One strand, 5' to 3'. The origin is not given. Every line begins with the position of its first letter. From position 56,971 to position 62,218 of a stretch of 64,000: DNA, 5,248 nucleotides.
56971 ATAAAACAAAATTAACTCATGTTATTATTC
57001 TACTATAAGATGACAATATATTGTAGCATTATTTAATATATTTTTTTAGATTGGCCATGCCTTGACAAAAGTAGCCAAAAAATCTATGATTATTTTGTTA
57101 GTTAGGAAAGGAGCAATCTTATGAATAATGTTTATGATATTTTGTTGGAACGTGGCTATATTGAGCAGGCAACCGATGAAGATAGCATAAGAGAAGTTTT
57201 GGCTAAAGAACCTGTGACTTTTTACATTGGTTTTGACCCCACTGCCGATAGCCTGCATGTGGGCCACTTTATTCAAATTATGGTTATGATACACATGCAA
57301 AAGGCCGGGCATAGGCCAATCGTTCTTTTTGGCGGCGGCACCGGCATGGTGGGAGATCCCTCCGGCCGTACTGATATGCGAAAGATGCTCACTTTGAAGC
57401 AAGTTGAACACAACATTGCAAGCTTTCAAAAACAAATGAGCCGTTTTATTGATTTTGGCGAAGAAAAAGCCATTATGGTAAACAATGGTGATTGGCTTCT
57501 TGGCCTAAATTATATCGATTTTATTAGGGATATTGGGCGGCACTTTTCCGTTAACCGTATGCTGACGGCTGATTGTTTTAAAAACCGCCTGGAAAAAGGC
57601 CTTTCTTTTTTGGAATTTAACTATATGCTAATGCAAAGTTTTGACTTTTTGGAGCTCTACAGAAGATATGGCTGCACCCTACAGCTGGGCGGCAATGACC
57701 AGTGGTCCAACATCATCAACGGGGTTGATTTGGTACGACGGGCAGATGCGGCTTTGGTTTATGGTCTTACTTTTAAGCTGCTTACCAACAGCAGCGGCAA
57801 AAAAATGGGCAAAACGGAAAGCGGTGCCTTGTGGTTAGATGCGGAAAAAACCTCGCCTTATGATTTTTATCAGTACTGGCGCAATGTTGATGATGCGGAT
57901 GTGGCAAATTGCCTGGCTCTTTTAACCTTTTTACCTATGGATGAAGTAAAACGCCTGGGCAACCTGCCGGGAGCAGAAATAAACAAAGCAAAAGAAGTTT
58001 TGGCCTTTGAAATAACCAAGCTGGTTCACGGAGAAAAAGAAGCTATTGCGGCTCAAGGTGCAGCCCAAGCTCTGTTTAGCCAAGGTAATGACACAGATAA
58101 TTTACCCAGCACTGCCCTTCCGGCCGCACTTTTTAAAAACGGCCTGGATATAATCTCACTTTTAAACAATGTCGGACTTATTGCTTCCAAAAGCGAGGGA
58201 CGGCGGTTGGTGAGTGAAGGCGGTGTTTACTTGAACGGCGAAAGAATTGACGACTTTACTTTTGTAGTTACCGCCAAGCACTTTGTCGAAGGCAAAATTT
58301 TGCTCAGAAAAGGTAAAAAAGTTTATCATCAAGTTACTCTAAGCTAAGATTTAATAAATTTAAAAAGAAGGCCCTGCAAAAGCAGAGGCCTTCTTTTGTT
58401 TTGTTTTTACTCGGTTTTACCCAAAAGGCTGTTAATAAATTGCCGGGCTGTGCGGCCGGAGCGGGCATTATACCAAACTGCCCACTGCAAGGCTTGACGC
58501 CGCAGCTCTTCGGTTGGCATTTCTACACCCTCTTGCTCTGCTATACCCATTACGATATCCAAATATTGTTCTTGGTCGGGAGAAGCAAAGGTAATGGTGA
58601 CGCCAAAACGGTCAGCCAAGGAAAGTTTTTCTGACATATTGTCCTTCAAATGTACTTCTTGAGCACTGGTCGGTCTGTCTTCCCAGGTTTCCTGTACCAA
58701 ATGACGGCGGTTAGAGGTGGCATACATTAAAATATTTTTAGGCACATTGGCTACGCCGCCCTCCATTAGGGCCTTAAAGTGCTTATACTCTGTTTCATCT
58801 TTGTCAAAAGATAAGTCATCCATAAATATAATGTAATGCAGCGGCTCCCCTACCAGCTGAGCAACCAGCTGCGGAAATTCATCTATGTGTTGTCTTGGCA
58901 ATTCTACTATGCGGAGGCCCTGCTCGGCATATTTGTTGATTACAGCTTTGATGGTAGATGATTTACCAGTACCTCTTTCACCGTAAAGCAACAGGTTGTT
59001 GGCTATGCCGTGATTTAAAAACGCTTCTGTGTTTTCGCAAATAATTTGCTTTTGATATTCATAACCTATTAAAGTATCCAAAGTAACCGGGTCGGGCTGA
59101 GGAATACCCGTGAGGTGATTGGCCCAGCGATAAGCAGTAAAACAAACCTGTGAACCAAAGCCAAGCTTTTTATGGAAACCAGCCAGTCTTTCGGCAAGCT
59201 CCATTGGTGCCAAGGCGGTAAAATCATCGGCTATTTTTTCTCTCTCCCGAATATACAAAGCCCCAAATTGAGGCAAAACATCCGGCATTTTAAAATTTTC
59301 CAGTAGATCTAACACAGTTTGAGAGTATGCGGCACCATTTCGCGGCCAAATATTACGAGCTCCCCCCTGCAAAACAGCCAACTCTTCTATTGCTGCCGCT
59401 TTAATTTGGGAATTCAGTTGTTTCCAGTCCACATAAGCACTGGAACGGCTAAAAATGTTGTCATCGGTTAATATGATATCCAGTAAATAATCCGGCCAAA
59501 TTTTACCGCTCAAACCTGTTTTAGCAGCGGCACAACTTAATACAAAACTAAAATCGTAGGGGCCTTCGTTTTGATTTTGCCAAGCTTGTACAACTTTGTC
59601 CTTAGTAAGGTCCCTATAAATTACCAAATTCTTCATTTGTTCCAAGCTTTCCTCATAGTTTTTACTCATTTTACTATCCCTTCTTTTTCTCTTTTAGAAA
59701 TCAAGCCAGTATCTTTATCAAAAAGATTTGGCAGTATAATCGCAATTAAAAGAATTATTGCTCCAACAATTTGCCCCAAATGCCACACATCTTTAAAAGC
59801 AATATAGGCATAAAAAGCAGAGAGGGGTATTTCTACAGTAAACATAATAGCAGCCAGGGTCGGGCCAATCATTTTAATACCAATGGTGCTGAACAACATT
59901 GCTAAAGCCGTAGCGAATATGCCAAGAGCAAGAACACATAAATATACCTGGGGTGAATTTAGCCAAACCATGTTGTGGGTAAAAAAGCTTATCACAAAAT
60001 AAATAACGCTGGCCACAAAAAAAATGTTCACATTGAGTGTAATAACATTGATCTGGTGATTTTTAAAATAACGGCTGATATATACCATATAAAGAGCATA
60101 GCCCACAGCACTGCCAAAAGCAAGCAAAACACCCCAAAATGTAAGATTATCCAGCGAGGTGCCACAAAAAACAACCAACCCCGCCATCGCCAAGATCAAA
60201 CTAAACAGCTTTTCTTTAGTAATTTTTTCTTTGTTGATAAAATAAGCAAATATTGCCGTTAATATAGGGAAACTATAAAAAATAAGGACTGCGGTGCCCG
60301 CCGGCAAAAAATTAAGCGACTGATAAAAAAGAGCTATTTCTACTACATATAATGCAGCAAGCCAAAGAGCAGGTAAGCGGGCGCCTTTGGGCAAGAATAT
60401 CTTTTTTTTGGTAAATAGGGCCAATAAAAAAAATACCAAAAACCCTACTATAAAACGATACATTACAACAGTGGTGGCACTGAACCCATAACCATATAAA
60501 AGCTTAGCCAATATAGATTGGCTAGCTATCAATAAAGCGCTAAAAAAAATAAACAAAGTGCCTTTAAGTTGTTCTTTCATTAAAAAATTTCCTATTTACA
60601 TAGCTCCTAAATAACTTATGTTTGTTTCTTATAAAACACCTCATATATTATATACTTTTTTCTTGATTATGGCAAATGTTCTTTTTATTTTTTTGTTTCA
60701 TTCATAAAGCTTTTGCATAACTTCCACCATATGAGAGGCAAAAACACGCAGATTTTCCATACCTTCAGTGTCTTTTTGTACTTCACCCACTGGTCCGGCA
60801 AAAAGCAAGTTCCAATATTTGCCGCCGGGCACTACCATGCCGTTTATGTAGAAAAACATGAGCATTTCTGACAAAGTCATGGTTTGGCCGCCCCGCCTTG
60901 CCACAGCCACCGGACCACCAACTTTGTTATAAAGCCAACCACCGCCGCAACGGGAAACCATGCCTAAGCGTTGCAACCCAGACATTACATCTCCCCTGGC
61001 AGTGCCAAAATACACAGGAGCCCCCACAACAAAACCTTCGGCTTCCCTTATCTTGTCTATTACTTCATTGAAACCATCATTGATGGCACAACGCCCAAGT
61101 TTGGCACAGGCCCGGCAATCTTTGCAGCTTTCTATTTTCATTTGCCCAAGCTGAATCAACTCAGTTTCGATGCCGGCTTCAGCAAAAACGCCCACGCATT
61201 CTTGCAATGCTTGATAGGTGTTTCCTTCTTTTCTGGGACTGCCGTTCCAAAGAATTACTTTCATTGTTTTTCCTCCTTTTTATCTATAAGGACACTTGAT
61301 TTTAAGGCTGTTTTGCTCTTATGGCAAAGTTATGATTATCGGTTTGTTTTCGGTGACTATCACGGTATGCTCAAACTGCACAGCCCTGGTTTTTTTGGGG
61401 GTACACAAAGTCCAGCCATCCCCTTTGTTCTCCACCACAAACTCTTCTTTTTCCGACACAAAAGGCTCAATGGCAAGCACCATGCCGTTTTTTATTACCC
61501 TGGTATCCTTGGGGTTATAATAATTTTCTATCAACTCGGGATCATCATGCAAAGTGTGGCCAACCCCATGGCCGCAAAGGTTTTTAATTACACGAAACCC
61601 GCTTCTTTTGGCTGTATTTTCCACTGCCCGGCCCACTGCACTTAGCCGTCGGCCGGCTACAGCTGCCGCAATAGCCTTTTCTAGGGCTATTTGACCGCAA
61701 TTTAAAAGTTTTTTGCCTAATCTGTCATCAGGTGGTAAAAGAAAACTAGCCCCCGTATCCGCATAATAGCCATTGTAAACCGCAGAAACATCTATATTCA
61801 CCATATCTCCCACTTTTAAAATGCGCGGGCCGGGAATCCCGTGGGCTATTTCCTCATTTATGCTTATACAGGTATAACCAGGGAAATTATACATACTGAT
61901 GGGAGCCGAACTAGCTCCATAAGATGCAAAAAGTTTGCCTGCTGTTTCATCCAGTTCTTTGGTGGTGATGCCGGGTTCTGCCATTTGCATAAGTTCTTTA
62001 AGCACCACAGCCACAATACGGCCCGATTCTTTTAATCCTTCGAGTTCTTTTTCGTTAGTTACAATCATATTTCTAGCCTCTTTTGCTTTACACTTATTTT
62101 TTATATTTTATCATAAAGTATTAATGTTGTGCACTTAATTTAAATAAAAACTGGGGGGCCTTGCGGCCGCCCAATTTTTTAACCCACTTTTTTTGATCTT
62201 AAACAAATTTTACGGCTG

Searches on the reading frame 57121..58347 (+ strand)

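Call 74: search_protein_families(library=pfam, proteins=[window:57121-58347:+], max_evalue=0.001)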
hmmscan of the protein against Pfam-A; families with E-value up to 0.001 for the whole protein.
window:57121-58347:+ (408 aa): 4 families
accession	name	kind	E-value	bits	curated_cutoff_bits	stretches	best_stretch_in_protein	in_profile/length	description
PF00579.31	tRNA-synt_1b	-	6e-82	275.7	21.1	1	29-319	3-291/292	tRNA synthetases class I (W and Y)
PF22421.1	SYY_C-terminal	-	6.5e-13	48.8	27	1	328-404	9-82/83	Tyrosine--tRNA ligase SYY-like C-terminal domain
PF01479.30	S4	-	4.9e-06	26.6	22.8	1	347-378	6-37/48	S4 domain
PF16714.10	TyrRSs_C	-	9.9e-06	25.8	30.6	1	330-375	10-54/120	Tyrosyl-tRNA synthetase C-terminal domain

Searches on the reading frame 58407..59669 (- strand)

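Call 74: search_protein_families(library=pfam, proteins=[window:58407-59669:-], max_evalue=0.001)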
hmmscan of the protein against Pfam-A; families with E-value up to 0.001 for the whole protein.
window:58407-59669:- (420 aa): 6 families
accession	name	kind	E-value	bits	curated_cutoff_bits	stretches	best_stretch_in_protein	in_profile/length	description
PF05673.19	DUF815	-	5.2e-96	321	23.8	1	178-418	4-248/249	Protein of unknown function (DUF815)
PF13191.12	AAA_16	-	1e-05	26.6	32.6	1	220-274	21-75/167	AAA ATPase domain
PF00004.35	AAA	-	2.1e-05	25.4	21.2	1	226-287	1-67/131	ATPase family associated with various cellular activities (AAA)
PF20720.3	nSTAND3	-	4.7e-05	23.6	27.2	1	224-286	18-74/155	Novel STAND NTPase 3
PF13401.12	AAA_22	-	0.00021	22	27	1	224-292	6-65/130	AAA domain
PF12775.13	AAA_7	-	0.00043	20.3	25.8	0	224-251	34-61/181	P-loop containing dynein motor region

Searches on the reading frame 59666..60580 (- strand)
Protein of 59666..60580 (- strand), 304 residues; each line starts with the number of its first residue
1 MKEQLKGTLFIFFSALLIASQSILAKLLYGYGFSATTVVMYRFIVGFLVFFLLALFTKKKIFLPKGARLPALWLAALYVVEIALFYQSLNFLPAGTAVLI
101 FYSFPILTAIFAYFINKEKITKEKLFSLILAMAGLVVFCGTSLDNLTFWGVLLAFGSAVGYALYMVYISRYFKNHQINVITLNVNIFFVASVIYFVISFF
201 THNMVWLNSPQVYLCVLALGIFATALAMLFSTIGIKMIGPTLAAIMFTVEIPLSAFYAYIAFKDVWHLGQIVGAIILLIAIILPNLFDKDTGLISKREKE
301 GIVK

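Call 74: search_protein_families(library=pfam, proteins=[window:59666-60580:-], max_evalue=0.001)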
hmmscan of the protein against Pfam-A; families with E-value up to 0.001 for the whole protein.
window:59666-60580:- (304 aa): 2 families
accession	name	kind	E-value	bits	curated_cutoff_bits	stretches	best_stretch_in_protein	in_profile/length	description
PF00892.27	EamA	-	3.3e-33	115.3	28.2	2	6-137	2-132/135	EamA-like transporter family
PF16913.11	PUNUT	-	0.00037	20.3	30.6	0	67-237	73-219/321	Purine nucleobase transmembrane transport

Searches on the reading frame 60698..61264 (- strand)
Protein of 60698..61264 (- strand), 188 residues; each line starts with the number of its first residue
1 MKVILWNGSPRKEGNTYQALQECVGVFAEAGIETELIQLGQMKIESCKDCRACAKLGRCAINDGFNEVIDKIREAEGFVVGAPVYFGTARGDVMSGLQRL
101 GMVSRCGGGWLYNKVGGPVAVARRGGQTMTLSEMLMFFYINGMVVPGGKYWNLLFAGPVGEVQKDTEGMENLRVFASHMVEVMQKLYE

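Call 74: search_protein_families(library=pfam, proteins=[window:60698-61264:-], max_evalue=0.001)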
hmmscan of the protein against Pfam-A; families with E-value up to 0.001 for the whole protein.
window:60698-61264:- (188 aa): 1 family
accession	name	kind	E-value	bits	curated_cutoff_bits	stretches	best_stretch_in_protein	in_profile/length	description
PF03358.20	FMN_red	-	3.3e-25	88.9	24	1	1-151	1-145/152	NADPH-dependent FMN reductase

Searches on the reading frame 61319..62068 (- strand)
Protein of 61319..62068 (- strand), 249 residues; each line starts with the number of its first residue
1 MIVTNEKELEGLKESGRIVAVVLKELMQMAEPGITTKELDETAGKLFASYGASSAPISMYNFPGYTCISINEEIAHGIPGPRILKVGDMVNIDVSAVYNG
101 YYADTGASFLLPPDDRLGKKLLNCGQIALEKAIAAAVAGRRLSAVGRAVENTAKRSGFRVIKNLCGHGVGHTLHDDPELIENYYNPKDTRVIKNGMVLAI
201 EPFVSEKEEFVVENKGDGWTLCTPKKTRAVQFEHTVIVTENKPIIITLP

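Call 74: search_protein_families(library=pfam, proteins=[window:61319-62068:-], max_evalue=0.001)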
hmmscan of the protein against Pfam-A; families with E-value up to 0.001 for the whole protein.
window:61319-62068:- (249 aa): 1 family
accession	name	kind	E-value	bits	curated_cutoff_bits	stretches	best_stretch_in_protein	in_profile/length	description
PF00557.29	Peptidase_M24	-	3.9e-47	161.1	23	1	10-240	1-208/208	Metallopeptidase family M24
